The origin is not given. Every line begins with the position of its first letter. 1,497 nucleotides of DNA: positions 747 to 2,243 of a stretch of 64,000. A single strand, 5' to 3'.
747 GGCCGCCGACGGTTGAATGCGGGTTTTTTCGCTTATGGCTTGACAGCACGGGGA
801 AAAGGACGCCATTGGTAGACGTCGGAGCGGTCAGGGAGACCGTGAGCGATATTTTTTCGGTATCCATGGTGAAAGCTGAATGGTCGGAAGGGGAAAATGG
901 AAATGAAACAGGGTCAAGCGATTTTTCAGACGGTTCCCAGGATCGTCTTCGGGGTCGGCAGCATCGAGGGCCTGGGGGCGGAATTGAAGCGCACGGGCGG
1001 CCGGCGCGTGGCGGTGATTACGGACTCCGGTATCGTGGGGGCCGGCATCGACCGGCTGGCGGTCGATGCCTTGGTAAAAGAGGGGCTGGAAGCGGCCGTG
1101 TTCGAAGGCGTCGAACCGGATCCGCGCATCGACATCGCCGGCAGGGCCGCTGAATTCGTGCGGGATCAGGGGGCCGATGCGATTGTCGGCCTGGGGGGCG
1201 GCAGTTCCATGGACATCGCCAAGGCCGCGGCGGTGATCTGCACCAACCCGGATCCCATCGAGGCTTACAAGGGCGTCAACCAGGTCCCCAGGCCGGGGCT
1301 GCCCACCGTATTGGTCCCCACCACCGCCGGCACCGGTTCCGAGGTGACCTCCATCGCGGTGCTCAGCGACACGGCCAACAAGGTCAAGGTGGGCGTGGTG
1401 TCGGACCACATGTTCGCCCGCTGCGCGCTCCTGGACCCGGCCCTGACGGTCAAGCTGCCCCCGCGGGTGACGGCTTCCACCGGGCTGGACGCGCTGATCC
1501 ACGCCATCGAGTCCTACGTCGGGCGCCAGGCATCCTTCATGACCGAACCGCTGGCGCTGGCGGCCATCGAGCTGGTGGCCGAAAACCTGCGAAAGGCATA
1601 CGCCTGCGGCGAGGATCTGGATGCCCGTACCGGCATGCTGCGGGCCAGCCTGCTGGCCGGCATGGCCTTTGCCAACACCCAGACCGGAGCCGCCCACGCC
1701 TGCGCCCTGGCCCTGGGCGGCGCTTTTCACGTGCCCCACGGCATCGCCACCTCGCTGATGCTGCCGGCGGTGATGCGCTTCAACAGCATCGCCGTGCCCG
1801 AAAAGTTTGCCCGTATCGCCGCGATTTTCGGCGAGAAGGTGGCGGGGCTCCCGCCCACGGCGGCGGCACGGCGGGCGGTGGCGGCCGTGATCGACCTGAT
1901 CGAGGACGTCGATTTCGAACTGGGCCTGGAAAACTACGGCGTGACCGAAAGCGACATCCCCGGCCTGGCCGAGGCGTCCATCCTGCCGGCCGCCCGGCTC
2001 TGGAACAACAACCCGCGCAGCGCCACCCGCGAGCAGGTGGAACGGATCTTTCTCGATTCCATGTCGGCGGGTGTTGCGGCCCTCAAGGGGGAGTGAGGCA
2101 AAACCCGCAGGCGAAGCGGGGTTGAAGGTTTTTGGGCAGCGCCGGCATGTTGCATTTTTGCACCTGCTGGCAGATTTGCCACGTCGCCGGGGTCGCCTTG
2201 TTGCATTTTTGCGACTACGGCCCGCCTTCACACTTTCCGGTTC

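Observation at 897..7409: Orphan glycyl-radical enzyme locus (Fe-ADH, GRE, activase, sigma-54 activator) of unknown substrate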

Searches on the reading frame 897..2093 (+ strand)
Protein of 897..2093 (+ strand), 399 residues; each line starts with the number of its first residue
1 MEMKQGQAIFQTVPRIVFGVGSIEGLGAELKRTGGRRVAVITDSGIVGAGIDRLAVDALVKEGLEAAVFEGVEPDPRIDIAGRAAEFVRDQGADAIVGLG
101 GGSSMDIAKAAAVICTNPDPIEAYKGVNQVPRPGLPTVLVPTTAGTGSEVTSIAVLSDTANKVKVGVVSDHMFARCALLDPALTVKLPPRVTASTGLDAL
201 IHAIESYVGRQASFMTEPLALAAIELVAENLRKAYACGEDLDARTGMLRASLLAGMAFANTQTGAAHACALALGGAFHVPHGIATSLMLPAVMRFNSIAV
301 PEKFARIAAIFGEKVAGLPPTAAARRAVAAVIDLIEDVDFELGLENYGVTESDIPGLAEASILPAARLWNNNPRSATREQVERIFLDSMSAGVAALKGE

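Call 8: search_protein_families(library=ncbifam, proteins=[window:897-2093:+])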
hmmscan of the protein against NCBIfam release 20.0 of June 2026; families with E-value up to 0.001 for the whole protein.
window:897-2093:+ (399 aa): 16 families
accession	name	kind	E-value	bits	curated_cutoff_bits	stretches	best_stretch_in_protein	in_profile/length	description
NF050025.1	SulfAcetaldRedSarD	equivalog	6.6e-120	400.5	700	1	9-384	4-380/385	sulfoacetaldehyde reductase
NF041833.1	Fe_ADH_ErcA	equivalog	1.9e-98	330.1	550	1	13-387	8-380/382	alcohol dehydrogenase-like regulatory protein ErcA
NF053866.1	CholDhdGbsBBac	equivalog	3e-95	319.1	550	1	9-386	11-388/392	choline dehydrogenase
TIGR02638.1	lactal_redase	equivalog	2e-89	300.1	523.15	1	17-385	11-379/379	lactaldehyde reductase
NF007911.0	PRK10624.1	equivalog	1.8e-83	280.6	537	1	17-386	12-379/382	lactaldehyde reductase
NF010378.0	PRK13805.1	equivalog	2.9e-68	230.6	951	1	10-353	459-826/872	bifunctional acetaldehyde-CoA/alcohol dehydrogenase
NF058672.1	4HyButDHCUPNE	equivalog_domain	3.9e-68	230.3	500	1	10-389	4-378/378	4-hydroxybutyrate dehydrogenase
NF011998.0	PRK15454.1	equivalog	4.3e-68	229.8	556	1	10-384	24-390/395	ethanolamine utilization ethanol dehydrogenase EutG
NF007363.0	PRK09860.1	equivalog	5.6e-68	229.8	581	1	17-387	13-381/383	L-threonine dehydrogenase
TIGR03405.1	Phn_Fe-ADH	equivalog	4.4e-59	200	423.7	1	15-367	6-348/355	iron-containing alcohol dehydrogenase PsrA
TIGR04266.1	NDMA_methanol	equivalog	2.1e-46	158.6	625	1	10-340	13-347/420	NDMA-dependent methanol dehydrogenase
NF011717.0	PRK15138.1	equivalog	4.1e-28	98.5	645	1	11-358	7-357/387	alcohol dehydrogenase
NF041822.1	daptide_DH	equivalog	5.5e-20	71.5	300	1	36-250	1-219/363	daptide-type RiPP biosynthesis dehydogenase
NF006941.0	PRK09423.1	subfamily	1.1e-08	34.3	336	1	9-208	4-181/367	glycerol dehydrogenase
NF053832.1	GlycoaldRedHalo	equivalog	1.3e-05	24.6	550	1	9-112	4-104/363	glycolaldehyde reductase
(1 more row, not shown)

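Call 41: search_solved_structures(query=window:897-2093:+, max_evalue=1e-40, show_alignments=1)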
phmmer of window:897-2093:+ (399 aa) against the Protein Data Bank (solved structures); distinct sequences matched with E-value up to 1e-40: 22.
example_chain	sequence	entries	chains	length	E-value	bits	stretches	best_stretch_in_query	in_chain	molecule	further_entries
8zrl_A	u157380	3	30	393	9.3e-80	272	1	14-389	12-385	NAD-dependent methanol dehydrogenase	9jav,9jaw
3bfj_A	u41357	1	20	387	4.6e-78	266.4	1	13-386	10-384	1,3-propanediol oxidoreductase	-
8zwd_B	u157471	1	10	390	3.7e-77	263.5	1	13-389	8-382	NAD(P)-dependent methanol dehydrogenase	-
3owo_A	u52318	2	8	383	2.9e-70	240.8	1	18-387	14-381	Alcohol dehydrogenase 2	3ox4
4fr2_A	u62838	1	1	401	4.3e-69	236.9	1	17-389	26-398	1,3-propanediol dehydrogenase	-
1rrm_A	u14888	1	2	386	9.6e-67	229.2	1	18-386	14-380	Lactaldehyde reductase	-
7qlg_AAA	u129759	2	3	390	1.1e-66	229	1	18-385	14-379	Lactaldehyde reductase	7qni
7qlq_AAA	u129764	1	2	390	1.2e-66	228.8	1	18-385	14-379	Lactaldehyde reductase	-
2bi4_A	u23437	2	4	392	1.6e-66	228.5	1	17-385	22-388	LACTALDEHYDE REDUCTASE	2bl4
7qls_AAA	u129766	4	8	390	2e-66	228.1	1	18-385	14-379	Lactaldehyde reductase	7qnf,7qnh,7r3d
5br4_A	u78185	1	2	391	2.3e-66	227.9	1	18-385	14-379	Lactaldehyde reductase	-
7qnj_AAA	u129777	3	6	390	7.5e-66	226.2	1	18-385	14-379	Lactaldehyde reductase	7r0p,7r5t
9ldl_C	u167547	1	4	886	3e-62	214.4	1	13-379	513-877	Aldehyde dehydrogenase family protein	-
3zdr_A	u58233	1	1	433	6.4e-54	187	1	10-356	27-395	ALCOHOL DEHYDROGENASE DOMAIN OF THE BIFUNCTIONAL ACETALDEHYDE DEHYDROGENASE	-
6jko_A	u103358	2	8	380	2.5e-49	171.9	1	39-382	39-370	Methanol dehydrogenase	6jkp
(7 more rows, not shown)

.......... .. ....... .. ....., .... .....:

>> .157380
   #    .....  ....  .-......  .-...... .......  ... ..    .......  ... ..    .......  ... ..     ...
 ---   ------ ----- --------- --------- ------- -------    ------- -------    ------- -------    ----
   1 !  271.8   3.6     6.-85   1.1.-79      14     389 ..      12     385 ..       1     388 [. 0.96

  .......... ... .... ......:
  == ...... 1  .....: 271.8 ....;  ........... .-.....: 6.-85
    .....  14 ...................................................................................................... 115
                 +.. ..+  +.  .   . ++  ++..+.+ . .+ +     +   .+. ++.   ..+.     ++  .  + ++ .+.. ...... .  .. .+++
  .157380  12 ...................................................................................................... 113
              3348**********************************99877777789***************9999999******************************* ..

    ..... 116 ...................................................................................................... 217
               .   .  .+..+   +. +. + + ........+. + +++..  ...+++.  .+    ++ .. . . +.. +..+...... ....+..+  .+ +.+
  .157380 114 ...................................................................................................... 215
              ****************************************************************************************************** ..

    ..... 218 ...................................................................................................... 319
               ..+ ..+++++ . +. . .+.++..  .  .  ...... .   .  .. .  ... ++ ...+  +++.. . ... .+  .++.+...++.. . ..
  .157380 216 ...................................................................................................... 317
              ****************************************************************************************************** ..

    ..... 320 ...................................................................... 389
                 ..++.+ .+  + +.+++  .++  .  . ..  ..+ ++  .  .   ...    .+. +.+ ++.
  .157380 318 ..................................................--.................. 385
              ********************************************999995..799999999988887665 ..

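Call 43: find_homologous_proteins(query=window:897-2093:+, max_evalue=1e-30)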
Query window:897-2093:+ (399 aa): 6916 proteins with E <= 1e-30 among 8000 candidates; the best 120 are listed.
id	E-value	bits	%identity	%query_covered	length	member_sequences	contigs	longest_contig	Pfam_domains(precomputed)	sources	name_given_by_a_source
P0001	3.0e-226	769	91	99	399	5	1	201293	PF13685.13,PF25137.1,PF00465.26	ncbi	-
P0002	5.1e-219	745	87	99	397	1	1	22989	PF13685.13,PF25137.1,PF00465.26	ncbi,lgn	-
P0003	4.3e-217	739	88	99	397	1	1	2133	PF13685.13,PF25137.1,PF00465.26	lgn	-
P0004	6.5e-180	616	73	95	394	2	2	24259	PF13685.13,PF25137.1,PF00465.26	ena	-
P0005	3.4e-173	594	69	97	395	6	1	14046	PF13685.13,PF25137.1,PF00465.26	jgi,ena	-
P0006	1.5e-167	576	67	97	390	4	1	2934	PF13685.13,PF25137.1,PF00465.26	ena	-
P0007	2.4e-164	565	66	97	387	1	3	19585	PF13685.13,PF25137.1,PF00465.26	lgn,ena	-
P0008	3.4e-164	565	66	96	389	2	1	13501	PF13685.13,PF25137.1,PF00465.26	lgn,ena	-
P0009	8.0e-164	564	66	97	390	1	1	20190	PF13685.13,PF25137.1,PF00465.26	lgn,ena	-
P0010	1.4e-163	563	68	97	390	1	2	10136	PF13685.13,PF25137.1,PF00465.26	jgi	jgi:alcohol dehydrogenase class IV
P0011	4.6e-163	561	66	97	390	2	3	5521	PF13685.13,PF25137.1,PF00465.26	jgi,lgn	jgi:alcohol dehydrogenase class IV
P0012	4.7e-163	561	67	97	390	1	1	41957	PF13685.13,PF25137.1,PF00465.26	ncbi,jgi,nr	ncbi:MAG: iron-containing alcohol dehydrogenase [Deltaproteobacteria bacterium]|nr:iron-containing a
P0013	1.6e-161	556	66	96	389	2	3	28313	PF13685.13,PF25137.1,PF00465.26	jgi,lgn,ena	-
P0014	3.0e-155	535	65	98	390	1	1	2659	PF13685.13,PF25137.1,PF00465.26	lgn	-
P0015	1.9e-154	533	66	96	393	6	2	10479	PF13685.13,PF25137.1,PF00465.26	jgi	-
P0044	1.3e-143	497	63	96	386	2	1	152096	PF13685.13,PF25137.1,PF00465.26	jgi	-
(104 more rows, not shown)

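Call 44: find_encoding_contigs(protein=P0004, flank=8000, max_places=2)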
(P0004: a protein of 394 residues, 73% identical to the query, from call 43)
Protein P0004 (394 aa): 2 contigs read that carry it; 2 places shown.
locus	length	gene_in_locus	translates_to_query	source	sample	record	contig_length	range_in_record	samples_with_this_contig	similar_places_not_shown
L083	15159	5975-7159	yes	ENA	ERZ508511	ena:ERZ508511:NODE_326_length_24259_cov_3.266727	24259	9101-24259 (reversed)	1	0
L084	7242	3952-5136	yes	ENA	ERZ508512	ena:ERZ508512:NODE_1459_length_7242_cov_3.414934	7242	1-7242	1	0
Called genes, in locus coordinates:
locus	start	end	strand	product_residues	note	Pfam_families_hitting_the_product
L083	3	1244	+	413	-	?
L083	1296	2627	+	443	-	PF01546:Peptidase_M20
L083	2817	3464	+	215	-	PF00392:GntR, PF07729:FCD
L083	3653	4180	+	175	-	PF00581:Rhodanese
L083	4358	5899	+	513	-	PF00171:Aldedh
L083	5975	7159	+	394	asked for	PF00465:Fe-ADH, PF13685:Fe-ADH_2, PF25137:ADH_Fe_C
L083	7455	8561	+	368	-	PF03480:DctP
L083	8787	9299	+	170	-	PF04290:DctQ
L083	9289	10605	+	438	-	PF06808:DctM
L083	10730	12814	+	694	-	PF04879:Molybdop_Fe4S4, PF00384:Molybdopterin, PF01568:Molydop_binding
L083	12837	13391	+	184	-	PF12838:Fer4_7 (weak), PF13237:Fer4_10 (weak), PF13247:Fer4_11, PF12838:Fer4_7, PF13187:Fer4_9 (weak), PF14697:Fer4_21 (weak), PF25160:LdpA_Fe-S-bd (weak), PF00037:Fer4 (weak), +3 more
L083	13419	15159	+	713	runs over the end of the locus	PF14691:Fer4_20, PF01946:Thi4 (weak), PF07992:Pyr_redox_2, PF01266:DAO (weak), PF13450:NAD_binding_8, PF12838:Fer4_7 (weak), PF14697:Fer4_21 (weak), PF13187:Fer4_9, +3 more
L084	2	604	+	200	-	?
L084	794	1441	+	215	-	PF00392:GntR, PF07729:FCD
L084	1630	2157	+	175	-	PF00581:Rhodanese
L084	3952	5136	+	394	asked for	PF00465:Fe-ADH, PF13685:Fe-ADH_2, PF25137:ADH_Fe_C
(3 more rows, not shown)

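Call 45: find_encoding_contigs(protein=P0012, flank=8000, max_places=2)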
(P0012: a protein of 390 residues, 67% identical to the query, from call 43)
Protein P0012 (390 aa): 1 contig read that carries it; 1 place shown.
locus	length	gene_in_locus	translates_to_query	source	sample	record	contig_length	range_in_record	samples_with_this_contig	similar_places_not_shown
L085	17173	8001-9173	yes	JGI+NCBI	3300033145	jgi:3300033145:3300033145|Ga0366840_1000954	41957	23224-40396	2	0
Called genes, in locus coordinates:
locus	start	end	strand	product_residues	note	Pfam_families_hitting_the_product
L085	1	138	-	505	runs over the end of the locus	PF08903:DUF1846, PF20921:DUF1846_C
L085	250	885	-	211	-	-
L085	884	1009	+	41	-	-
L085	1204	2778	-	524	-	PF03023:MurJ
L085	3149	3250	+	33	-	-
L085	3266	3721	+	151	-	PF13098:Thioredoxin_2 (faint)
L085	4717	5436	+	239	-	PF00581:Rhodanese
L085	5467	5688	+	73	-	-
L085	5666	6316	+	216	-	PF00392:GntR, PF07729:FCD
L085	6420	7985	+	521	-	PF00171:Aldedh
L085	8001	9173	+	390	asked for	PF00465:Fe-ADH, PF13685:Fe-ADH_2, PF25137:ADH_Fe_C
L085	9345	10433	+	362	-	PF03480:DctP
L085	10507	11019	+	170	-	PF04290:DctQ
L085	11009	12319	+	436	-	PF06808:DctM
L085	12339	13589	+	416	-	PF01266:DAO (weak), PF07992:Pyr_redox_2 (faint), PF13450:NAD_binding_8 (weak), PF12838:Fer4_7 (faint), PF00037:Fer4 (faint), PF12797:Fer4_2 (faint), PF12837:Fer4_6 (faint)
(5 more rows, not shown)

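Call 46: find_encoding_contigs(protein=P0044, flank=8000, max_places=2)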
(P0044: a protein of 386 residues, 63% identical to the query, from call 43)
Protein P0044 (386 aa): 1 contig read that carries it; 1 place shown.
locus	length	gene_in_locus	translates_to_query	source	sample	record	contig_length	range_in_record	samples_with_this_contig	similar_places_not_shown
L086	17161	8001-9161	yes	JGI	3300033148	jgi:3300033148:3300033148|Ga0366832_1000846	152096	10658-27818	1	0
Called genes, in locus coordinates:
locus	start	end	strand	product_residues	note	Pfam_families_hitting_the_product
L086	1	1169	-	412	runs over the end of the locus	PF21269:TreT_GT1, PF20706:GT4-conflict (weak), PF00534:Glycos_transf_1, PF13692:Glyco_trans_1_4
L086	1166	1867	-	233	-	PF19027:DUF5752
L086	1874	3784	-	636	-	PF00128:Alpha-amylase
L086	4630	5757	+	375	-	PF03480:DctP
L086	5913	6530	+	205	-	PF04290:DctQ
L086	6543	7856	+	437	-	PF06808:DctM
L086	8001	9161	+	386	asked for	PF00465:Fe-ADH, PF13685:Fe-ADH_2, PF25137:ADH_Fe_C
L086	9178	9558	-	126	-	-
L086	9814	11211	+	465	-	PF00072:Response_reg, PF00158:Sigma54_activat, PF14532:Sigma54_activ_2, PF07728:AAA_5 (weak), PF25601:AAA_lid_14, PF02954:HTH_8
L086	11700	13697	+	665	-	PF00989:PAS (faint), PF08448:PAS_4, PF13188:PAS_8 (faint), PF13426:PAS_9 (weak), PF00512:HisKA, PF02518:HATPase_c, PF00072:Response_reg, PF23198:PDE8A_N (weak)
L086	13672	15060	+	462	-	PF00072:Response_reg, PF00158:Sigma54_activat, PF14532:Sigma54_activ_2, PF07728:AAA_5 (weak), PF01078:Mg_chelatase (weak), PF02954:HTH_8 (faint), PF25601:AAA_lid_14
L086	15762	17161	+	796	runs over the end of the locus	PF01627:Hpt, PF02895:H-kinase_dim, PF02518:HATPase_c, PF01584:CheW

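Call 61: search_protein_families(library=ncbifam, proteins=[P0004, P0012, P0044], max_evalue=1e-60)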
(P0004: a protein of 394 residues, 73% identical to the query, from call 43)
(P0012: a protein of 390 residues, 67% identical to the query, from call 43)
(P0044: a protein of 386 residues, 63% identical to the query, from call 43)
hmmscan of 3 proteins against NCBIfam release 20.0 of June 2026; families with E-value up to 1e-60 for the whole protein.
P0004 (394 aa): 9 families
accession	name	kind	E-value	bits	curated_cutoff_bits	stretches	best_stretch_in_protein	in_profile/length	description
NF050025.1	SulfAcetaldRedSarD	equivalog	5.9e-122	407.2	700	1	7-387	4-385/385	sulfoacetaldehyde reductase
NF041833.1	Fe_ADH_ErcA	equivalog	8.8e-103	344.4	550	1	11-385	8-380/382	alcohol dehydrogenase-like regulatory protein ErcA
NF053866.1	CholDhdGbsBBac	equivalog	1.4e-97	326.8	550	1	8-387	12-391/392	choline dehydrogenase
TIGR02638.1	lactal_redase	equivalog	6.9e-94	314.7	523.15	1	15-383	11-379/379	lactaldehyde reductase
NF007911.0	PRK10624.1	equivalog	2e-87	293.7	537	1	15-385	12-380/382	lactaldehyde reductase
NF007363.0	PRK09860.1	equivalog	3.4e-72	243.7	581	1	15-384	13-380/383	L-threonine dehydrogenase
NF058672.1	4HyButDHCUPNE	equivalog_domain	2.5e-71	240.9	500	1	10-386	6-377/378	4-hydroxybutyrate dehydrogenase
NF010378.0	PRK13805.1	equivalog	5.9e-71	239.4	951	1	9-390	460-867/872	bifunctional acetaldehyde-CoA/alcohol dehydrogenase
NF011998.0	PRK15454.1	equivalog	2.5e-70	237.2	556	1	2-383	18-391/395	ethanolamine utilization ethanol dehydrogenase EutG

P0012 (390 aa): 10 families
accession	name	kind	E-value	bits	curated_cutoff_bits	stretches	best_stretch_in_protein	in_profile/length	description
NF050025.1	SulfAcetaldRedSarD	equivalog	2.8e-128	428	700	1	7-386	4-385/385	sulfoacetaldehyde reductase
NF053866.1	CholDhdGbsBBac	equivalog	5.7e-103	344.6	550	1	4-386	8-391/392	choline dehydrogenase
NF041833.1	Fe_ADH_ErcA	equivalog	2.2e-101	339.7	550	1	11-385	8-381/382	alcohol dehydrogenase-like regulatory protein ErcA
TIGR02638.1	lactal_redase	equivalog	1.9e-95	319.9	523.15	1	15-382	11-379/379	lactaldehyde reductase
NF007911.0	PRK10624.1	equivalog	9.9e-90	301.2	537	1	16-385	13-381/382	lactaldehyde reductase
NF010378.0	PRK13805.1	equivalog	1.9e-74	251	951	1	3-388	454-866/872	bifunctional acetaldehyde-CoA/alcohol dehydrogenase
NF007363.0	PRK09860.1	equivalog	2.3e-73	247.6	581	1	15-384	13-381/383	L-threonine dehydrogenase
NF011998.0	PRK15454.1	equivalog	3.4e-69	233.5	556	1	5-382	21-391/395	ethanolamine utilization ethanol dehydrogenase EutG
NF058672.1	4HyButDHCUPNE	equivalog_domain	1.7e-68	231.5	500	1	10-385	6-377/378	4-hydroxybutyrate dehydrogenase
TIGR03405.1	Phn_Fe-ADH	equivalog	1.2e-61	208.4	423.7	1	14-367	7-351/355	iron-containing alcohol dehydrogenase PsrA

P0044 (386 aa): 10 families
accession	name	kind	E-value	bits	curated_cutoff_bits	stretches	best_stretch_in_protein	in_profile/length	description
NF050025.1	SulfAcetaldRedSarD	equivalog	1e-119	399.9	700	1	7-386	4-385/385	sulfoacetaldehyde reductase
NF053866.1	CholDhdGbsBBac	equivalog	2.3e-101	339.3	550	1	4-386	8-391/392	choline dehydrogenase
NF041833.1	Fe_ADH_ErcA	equivalog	3.4e-101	339.1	550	1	12-385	9-381/382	alcohol dehydrogenase-like regulatory protein ErcA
TIGR02638.1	lactal_redase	equivalog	6.2e-85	285.3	523.15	1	15-382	11-379/379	lactaldehyde reductase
NF007911.0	PRK10624.1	equivalog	5.7e-80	269.1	537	1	15-386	12-382/382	lactaldehyde reductase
NF007363.0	PRK09860.1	equivalog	6.8e-70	236.1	581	1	15-385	13-382/383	L-threonine dehydrogenase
NF058672.1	4HyButDHCUPNE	equivalog_domain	9.2e-69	232.4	500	1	12-384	8-376/378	4-hydroxybutyrate dehydrogenase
NF011998.0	PRK15454.1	equivalog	7.8e-67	225.7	556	1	4-383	20-392/395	ethanolamine utilization ethanol dehydrogenase EutG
NF010378.0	PRK13805.1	equivalog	1.2e-66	225.3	951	1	4-386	455-864/872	bifunctional acetaldehyde-CoA/alcohol dehydrogenase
TIGR03405.1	Phn_Fe-ADH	equivalog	6.3e-61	206.1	423.7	1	14-364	7-348/355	iron-containing alcohol dehydrogenase PsrA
